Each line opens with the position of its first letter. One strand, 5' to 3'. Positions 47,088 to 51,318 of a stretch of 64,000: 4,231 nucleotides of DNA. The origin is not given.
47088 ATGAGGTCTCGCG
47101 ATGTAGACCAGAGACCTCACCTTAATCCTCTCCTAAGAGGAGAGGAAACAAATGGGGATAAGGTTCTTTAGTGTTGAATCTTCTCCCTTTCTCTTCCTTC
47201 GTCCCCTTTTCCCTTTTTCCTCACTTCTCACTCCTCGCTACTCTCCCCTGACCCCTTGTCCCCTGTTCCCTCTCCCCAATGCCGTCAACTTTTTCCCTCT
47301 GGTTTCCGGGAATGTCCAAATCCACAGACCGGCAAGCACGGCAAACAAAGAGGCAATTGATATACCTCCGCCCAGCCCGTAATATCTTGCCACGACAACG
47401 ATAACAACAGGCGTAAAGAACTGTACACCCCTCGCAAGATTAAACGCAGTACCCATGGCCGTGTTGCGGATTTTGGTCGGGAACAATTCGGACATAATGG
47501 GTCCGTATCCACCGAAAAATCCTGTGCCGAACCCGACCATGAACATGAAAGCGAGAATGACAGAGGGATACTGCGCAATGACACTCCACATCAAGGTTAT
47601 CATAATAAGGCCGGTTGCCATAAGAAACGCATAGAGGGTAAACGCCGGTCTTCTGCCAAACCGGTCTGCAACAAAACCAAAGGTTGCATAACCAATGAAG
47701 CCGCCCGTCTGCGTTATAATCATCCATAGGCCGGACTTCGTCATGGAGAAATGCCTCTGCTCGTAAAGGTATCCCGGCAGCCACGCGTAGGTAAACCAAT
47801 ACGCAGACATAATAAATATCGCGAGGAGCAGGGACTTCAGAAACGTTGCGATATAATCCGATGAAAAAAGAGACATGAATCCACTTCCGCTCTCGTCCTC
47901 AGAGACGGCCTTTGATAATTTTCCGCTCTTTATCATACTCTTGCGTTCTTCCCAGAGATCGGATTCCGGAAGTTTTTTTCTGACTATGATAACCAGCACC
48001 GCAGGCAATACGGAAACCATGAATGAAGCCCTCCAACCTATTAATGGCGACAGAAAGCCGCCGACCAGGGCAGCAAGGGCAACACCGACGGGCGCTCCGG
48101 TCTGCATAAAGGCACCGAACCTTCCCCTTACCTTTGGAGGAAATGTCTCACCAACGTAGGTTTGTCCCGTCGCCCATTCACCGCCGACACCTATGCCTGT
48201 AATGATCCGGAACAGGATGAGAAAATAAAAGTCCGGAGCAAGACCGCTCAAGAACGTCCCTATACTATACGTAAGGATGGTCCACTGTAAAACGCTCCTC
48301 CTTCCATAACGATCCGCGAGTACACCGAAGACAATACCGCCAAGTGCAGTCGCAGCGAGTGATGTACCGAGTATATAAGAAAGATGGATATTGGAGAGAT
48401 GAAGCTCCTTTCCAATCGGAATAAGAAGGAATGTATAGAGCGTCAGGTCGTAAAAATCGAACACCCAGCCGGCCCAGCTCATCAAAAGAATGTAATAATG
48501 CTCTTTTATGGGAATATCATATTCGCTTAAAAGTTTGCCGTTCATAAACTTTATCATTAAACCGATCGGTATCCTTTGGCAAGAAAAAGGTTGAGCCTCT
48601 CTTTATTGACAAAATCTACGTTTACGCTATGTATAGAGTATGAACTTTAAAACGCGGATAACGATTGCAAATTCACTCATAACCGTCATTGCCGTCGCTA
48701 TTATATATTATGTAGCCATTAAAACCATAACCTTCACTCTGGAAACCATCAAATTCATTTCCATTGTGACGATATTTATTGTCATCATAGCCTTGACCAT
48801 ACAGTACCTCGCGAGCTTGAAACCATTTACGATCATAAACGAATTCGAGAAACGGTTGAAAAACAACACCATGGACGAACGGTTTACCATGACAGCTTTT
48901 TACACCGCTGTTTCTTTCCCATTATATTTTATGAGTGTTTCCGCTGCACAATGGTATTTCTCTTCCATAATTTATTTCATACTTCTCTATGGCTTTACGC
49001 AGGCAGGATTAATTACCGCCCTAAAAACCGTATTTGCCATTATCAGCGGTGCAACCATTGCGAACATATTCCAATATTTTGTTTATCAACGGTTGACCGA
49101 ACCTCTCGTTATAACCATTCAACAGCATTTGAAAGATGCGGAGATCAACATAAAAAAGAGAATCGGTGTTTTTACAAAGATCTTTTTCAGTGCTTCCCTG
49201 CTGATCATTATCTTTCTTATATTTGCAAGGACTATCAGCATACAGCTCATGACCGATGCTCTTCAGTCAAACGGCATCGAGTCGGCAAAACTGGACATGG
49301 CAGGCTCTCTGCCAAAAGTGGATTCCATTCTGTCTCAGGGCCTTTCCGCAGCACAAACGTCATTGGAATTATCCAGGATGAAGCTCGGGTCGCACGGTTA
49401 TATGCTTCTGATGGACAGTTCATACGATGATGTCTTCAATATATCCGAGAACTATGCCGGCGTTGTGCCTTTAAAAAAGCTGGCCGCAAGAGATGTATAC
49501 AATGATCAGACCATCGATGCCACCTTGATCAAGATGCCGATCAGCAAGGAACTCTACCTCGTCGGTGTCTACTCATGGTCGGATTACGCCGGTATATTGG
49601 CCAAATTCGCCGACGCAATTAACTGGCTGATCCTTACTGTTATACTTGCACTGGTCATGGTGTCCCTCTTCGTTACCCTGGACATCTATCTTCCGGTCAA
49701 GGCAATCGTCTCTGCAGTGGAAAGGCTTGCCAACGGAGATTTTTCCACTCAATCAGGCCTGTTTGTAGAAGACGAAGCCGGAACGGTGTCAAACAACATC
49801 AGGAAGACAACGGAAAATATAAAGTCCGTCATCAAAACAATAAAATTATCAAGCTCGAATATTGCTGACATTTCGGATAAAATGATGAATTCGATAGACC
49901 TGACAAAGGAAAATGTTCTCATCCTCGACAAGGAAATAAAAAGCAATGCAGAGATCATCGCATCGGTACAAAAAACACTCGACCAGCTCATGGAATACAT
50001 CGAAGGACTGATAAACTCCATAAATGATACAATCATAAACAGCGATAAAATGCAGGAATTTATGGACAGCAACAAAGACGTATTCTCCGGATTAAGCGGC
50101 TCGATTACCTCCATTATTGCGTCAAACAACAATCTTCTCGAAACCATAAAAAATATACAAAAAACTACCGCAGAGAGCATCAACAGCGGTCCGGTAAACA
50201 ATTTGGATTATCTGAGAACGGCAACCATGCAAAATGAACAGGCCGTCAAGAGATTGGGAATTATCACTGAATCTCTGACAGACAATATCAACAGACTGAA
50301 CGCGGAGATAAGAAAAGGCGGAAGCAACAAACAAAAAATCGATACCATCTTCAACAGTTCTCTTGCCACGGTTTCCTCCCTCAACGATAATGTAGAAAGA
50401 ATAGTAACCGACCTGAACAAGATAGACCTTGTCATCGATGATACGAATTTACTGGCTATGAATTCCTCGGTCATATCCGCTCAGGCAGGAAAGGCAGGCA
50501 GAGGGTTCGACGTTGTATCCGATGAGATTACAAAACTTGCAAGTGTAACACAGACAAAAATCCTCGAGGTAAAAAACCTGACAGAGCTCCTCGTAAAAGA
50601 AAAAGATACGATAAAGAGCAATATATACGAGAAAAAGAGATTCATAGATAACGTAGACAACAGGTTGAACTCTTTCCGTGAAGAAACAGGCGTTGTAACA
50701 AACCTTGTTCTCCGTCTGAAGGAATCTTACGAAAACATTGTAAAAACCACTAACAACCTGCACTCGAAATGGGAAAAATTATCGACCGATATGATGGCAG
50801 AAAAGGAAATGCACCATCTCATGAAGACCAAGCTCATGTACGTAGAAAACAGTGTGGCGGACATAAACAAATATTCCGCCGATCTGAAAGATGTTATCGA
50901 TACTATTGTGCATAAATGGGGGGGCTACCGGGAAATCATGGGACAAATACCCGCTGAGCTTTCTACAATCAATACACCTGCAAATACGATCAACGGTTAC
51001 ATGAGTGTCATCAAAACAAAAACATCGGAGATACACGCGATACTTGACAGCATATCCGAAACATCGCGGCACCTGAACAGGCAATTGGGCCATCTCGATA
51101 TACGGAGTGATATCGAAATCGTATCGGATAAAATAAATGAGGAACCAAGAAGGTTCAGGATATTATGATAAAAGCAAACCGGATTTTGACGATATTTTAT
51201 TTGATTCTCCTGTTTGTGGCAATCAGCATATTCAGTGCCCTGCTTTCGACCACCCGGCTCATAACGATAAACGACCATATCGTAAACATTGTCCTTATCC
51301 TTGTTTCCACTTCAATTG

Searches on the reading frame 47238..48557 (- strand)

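Call 86: search_protein_families(library=pfam, proteins=[window:47238-48557:-], max_evalue=0.00001)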
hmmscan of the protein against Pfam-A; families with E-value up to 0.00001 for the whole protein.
window:47238-48557:- (439 aa): 3 families
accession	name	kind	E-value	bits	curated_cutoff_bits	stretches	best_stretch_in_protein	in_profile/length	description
PF07690.21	MFS_1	-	1.1e-47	163.1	33.4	2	32-289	6-254/347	Major Facilitator Superfamily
PF00083.30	Sugar_tr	-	1.4e-39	136.7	22.3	1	55-425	44-446/452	Sugar (and other) transporter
PF12832.13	MFS_1_like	-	1.2e-07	31.6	25.2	0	40-179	231-371/373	MFS_1 like family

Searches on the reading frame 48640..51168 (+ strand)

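Call 21: search_protein_families(library=ncbifam, proteins=[window:48640-51168:+], max_evalue=1e-10)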
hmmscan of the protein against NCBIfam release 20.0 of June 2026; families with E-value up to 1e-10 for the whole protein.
window:48640-51168:+ (842 aa): 2 families
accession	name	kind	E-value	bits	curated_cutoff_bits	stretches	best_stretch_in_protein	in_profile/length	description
NF058645.1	MCPCtpMPsAe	equivalog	9.4e-16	57.7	900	1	570-652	371-452/558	methyl-accepting chemotaxis protein CtpM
NF041847.1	transduc_aer2_vibrio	equivalog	1.8e-11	43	1200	0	439-697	444-700/804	aerotaxis transducer Aer2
